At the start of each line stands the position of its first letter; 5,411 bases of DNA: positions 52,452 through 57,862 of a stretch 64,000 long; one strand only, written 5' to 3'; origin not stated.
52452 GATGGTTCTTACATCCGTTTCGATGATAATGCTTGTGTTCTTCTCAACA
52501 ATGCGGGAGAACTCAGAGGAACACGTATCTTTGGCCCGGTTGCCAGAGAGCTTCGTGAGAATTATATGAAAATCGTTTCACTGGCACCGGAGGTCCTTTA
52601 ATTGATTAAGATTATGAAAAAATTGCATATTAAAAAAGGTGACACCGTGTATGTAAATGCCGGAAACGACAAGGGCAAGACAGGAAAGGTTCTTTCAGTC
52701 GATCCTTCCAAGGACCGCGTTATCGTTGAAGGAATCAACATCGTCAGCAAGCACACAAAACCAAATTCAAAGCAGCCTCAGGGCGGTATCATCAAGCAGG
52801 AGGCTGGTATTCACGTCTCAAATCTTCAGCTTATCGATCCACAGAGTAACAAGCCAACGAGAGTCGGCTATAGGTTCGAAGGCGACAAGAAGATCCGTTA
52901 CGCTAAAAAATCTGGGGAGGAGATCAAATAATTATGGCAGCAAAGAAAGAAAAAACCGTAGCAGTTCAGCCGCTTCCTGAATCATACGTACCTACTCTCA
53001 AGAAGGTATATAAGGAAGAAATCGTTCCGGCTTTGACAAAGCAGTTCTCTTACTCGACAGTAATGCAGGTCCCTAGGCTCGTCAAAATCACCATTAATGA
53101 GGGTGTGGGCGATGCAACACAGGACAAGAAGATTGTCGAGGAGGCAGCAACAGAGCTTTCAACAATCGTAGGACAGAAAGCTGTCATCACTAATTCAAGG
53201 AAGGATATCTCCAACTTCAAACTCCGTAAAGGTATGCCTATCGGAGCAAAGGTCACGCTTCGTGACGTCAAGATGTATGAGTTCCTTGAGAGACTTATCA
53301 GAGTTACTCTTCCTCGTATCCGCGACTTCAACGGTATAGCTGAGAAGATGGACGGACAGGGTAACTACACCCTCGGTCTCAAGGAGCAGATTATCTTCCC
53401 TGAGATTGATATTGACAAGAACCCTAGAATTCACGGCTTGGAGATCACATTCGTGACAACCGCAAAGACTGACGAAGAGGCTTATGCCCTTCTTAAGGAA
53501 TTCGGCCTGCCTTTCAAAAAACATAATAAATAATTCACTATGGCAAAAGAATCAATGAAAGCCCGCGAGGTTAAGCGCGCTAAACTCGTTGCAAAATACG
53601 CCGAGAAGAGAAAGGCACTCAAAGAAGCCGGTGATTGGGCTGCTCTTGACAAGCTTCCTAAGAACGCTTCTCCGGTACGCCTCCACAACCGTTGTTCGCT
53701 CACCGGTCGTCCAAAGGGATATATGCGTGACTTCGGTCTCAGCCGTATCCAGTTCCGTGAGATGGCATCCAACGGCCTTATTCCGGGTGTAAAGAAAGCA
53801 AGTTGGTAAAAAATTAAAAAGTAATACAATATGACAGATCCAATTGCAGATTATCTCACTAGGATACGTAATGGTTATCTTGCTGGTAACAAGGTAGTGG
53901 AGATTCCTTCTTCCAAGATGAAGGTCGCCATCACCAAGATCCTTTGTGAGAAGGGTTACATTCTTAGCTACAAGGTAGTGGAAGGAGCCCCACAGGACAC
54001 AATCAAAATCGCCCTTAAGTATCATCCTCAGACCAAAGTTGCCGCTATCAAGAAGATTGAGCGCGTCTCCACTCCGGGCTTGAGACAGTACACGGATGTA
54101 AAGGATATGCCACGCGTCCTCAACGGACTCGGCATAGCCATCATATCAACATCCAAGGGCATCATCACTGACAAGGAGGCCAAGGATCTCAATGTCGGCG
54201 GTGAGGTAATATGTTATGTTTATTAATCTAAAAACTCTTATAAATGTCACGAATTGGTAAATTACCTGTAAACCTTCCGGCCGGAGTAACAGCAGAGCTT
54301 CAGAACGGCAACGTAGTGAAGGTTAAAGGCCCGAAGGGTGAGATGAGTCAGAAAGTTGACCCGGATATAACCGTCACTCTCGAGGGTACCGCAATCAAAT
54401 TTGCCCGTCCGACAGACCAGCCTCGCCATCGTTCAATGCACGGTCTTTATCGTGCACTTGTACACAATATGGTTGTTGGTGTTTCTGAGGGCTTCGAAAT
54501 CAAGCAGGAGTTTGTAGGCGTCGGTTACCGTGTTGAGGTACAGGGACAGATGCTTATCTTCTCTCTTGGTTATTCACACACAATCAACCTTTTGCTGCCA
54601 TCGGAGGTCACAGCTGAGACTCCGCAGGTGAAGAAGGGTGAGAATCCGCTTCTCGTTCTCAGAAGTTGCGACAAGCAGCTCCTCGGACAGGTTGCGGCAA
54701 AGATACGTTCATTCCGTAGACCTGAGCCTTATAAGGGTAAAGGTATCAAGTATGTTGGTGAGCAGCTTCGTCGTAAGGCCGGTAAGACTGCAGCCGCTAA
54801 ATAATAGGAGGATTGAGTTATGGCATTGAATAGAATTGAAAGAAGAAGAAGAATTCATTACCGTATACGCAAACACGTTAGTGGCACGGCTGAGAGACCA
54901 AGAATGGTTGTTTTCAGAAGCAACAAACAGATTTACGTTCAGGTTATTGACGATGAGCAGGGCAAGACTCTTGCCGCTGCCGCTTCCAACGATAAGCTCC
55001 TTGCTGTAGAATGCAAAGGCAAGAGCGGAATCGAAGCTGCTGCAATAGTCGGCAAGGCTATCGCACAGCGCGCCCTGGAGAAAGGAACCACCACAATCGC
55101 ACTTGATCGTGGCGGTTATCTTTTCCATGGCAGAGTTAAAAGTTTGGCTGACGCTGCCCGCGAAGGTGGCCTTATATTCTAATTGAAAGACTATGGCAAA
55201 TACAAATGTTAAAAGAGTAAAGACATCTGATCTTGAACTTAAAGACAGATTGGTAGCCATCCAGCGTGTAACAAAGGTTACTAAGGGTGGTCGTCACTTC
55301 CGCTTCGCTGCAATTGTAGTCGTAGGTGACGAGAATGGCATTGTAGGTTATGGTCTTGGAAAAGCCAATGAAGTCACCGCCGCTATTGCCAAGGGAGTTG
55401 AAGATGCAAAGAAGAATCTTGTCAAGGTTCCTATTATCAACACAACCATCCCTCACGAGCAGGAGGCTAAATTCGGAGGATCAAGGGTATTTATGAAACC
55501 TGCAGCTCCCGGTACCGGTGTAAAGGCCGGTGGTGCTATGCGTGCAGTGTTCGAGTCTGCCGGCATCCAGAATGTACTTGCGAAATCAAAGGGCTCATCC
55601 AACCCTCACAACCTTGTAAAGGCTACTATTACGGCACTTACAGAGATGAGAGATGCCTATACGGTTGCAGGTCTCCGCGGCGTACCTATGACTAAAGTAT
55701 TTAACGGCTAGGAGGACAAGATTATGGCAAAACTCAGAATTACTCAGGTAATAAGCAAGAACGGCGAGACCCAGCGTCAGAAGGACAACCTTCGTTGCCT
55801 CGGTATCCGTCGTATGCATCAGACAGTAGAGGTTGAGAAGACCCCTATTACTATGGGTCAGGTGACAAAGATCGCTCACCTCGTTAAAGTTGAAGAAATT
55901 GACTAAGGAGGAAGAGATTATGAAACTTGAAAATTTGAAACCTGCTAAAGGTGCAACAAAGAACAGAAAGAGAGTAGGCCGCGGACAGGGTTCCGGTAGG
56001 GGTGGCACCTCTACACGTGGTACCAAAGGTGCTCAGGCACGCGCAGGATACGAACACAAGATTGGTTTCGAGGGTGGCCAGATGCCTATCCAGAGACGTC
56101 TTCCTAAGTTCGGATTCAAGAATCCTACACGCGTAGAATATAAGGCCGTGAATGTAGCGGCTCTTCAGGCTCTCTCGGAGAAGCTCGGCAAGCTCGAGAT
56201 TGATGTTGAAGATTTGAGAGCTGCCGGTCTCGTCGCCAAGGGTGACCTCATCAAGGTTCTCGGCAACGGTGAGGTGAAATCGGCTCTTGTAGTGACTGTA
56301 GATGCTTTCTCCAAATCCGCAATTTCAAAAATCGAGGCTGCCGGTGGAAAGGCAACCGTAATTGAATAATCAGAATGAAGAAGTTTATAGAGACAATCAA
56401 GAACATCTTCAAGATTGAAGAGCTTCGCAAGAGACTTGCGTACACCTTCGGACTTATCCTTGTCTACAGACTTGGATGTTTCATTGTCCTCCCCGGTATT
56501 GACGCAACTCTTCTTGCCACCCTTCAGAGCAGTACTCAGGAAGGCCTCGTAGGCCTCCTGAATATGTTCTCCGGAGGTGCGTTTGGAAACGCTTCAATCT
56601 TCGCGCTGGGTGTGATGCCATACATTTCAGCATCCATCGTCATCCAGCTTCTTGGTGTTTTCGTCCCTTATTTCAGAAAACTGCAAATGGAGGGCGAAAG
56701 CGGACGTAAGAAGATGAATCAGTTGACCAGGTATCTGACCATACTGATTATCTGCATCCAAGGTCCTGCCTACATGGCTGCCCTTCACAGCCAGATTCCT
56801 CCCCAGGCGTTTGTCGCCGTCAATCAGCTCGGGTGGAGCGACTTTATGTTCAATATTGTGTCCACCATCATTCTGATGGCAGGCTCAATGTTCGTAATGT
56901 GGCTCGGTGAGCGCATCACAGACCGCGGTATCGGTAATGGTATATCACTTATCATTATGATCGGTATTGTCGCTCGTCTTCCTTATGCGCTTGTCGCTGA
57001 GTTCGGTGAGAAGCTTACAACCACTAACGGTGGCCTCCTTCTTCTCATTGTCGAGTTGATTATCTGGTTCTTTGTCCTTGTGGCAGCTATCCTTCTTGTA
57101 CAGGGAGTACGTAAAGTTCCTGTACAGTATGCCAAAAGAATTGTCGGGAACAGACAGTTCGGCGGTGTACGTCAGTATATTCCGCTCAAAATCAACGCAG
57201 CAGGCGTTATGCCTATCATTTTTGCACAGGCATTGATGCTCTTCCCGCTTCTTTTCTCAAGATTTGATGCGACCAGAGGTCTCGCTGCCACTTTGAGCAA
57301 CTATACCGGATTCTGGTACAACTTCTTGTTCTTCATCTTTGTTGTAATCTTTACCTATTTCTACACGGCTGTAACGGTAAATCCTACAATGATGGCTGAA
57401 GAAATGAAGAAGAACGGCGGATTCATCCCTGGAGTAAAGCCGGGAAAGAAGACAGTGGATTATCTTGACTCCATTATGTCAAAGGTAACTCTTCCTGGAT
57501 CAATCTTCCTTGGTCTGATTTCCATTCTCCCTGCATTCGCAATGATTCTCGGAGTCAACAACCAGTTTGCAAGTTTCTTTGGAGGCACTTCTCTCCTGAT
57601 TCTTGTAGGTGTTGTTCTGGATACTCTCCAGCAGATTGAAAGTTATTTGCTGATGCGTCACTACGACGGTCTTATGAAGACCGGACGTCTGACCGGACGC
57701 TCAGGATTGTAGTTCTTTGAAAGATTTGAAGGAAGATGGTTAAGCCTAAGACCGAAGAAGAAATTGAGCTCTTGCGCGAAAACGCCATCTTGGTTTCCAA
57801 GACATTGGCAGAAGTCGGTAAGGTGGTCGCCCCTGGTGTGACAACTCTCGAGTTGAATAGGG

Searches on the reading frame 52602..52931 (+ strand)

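Call 84: search_protein_families(library=ncbifam, max_evalue=1e-10, proteins=[window:52602-52931:+])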
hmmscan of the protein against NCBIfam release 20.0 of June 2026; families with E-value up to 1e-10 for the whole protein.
window:52602-52931:+ (109 aa): 1 family
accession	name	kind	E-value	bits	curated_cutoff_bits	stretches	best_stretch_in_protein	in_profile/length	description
TIGR01079.1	rplX_bact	equivalog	2.2e-38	130.9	53.7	1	8-108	2-104/104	50S ribosomal protein L24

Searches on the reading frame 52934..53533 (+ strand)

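Call 84: search_protein_families(library=ncbifam, max_evalue=1e-10, proteins=[window:52934-53533:+])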
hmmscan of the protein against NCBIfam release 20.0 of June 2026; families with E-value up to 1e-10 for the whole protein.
window:52934-53533:+ (199 aa): 2 families
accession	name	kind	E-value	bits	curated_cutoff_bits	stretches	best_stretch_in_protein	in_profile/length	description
NF000585.0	PRK00010.1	equivalog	1.4e-80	269.3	186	1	20-196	3-180/181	50S ribosomal protein L5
NF003258.0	PRK04219.1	equivalog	1.9e-24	86.2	166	1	41-174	9-134/178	50S ribosomal protein L5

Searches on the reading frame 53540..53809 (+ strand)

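Call 84: search_protein_families(library=ncbifam, max_evalue=1e-10, proteins=[window:53540-53809:+])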
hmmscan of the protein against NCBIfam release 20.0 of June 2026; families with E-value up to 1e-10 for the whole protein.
window:53540-53809:+ (89 aa): 3 families
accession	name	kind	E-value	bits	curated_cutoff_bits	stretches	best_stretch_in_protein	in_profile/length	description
NF006477.0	PRK08881.1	equivalog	1e-35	122.3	77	1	1-89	1-101/101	30S ribosomal protein S14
NF005974.0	PRK08061.1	equivalog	1.4e-19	69.9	77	1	45-89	17-61/61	type Z 30S ribosomal protein S14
NF005370.0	PRK06911.1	equivalog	1.2e-17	63.7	187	1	1-89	1-100/100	30S ribosomal protein S14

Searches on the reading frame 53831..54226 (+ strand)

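Call 84: search_protein_families(library=ncbifam, max_evalue=1e-10, proteins=[window:53831-54226:+])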
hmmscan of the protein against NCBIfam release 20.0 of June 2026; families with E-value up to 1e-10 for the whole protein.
window:53831-54226:+ (131 aa): 2 families
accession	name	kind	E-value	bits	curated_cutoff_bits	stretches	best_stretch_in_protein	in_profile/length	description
NF001109.0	PRK00136.1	equivalog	6.1e-52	175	119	1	1-131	3-131/131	30S ribosomal protein S8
NF003115.0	PRK04034.1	equivalog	3e-20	72.3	126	1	1-131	3-130/130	30S ribosomal protein S8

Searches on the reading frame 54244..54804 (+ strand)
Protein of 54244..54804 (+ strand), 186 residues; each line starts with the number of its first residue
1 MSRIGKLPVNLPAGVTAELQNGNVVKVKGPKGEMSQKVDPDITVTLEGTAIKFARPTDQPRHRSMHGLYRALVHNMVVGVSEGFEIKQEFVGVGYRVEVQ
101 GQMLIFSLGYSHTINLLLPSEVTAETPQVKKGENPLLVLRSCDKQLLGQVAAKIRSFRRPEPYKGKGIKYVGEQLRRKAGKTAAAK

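Call 84: search_protein_families(library=ncbifam, max_evalue=1e-10, proteins=[window:54244-54804:+])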
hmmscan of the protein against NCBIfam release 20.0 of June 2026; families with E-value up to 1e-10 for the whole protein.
window:54244-54804:+ (186 aa): 3 families
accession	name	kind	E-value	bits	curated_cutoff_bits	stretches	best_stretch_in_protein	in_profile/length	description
TIGR03654.1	L6_bact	equivalog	4.9e-66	221.8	168.55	1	2-182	1-175/175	50S ribosomal protein L6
TIGR03653.1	uL6_arch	equivalog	3.5e-16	59.5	185.4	1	9-156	4-149/170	50S ribosomal protein L6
NF004037.0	PRK05518.1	equivalog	2.3e-15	56.8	184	1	9-156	10-155/181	50S ribosomal protein L6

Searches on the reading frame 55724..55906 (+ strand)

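Call 84: search_protein_families(library=ncbifam, max_evalue=1e-10, proteins=[window:55724-55906:+])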
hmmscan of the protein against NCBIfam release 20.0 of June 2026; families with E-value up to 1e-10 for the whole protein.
window:55724-55906:+ (60 aa): 1 family
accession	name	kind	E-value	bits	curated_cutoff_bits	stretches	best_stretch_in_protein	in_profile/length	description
TIGR01308.1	rpmD_bact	equivalog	1.4e-13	50.2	44.65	1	4-58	1-55/55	50S ribosomal protein L30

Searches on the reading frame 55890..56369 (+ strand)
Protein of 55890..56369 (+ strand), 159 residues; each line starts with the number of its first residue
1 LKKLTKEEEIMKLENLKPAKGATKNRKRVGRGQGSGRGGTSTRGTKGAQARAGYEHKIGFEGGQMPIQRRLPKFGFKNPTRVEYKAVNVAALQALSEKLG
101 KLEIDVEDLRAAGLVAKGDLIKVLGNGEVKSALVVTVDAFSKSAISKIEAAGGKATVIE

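Call 84: search_protein_families(library=ncbifam, max_evalue=1e-10, proteins=[window:55890-56369:+])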
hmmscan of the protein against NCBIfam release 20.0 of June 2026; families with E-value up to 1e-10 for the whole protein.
window:55890-56369:+ (159 aa): 1 family
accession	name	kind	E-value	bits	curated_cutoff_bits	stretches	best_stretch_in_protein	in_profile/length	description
TIGR01071.1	rplO_bact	equivalog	3.2e-47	160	77.95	1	12-155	1-143/144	50S ribosomal protein L15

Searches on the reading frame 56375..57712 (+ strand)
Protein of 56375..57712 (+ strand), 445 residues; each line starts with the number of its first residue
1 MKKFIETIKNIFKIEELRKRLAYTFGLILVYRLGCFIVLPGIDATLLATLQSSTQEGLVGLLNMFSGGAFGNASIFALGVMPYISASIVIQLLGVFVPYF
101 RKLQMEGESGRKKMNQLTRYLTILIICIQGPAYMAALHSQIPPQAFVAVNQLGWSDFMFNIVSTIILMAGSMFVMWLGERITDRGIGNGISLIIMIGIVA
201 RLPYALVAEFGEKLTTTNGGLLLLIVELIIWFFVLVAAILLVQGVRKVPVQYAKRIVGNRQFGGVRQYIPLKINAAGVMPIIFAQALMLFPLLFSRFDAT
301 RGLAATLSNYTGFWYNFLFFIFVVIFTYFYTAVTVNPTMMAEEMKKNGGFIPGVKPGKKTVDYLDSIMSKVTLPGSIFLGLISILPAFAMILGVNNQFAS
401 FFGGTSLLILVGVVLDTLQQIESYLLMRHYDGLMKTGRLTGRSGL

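Call 84: search_protein_families(library=ncbifam, max_evalue=1e-10, proteins=[window:56375-57712:+])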
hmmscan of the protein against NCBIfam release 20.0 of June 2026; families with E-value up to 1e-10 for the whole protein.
window:56375-57712:+ (445 aa): 3 families
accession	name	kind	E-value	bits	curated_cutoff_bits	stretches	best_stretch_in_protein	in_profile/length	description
TIGR00967.1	3a0501s007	equivalog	1.9e-116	389.4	253.6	1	18-429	1-413/414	preprotein translocase subunit SecY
TIGR02920.1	acc_sec_Y2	equivalog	5.3e-48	163.8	249.6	1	19-433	4-394/395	accessory Sec system protein translocase subunit SecY2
NF009082.0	PRK12417.1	equivalog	2.1e-45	155.1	353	1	11-434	6-402/406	accessory Sec system protein translocase subunit SecY2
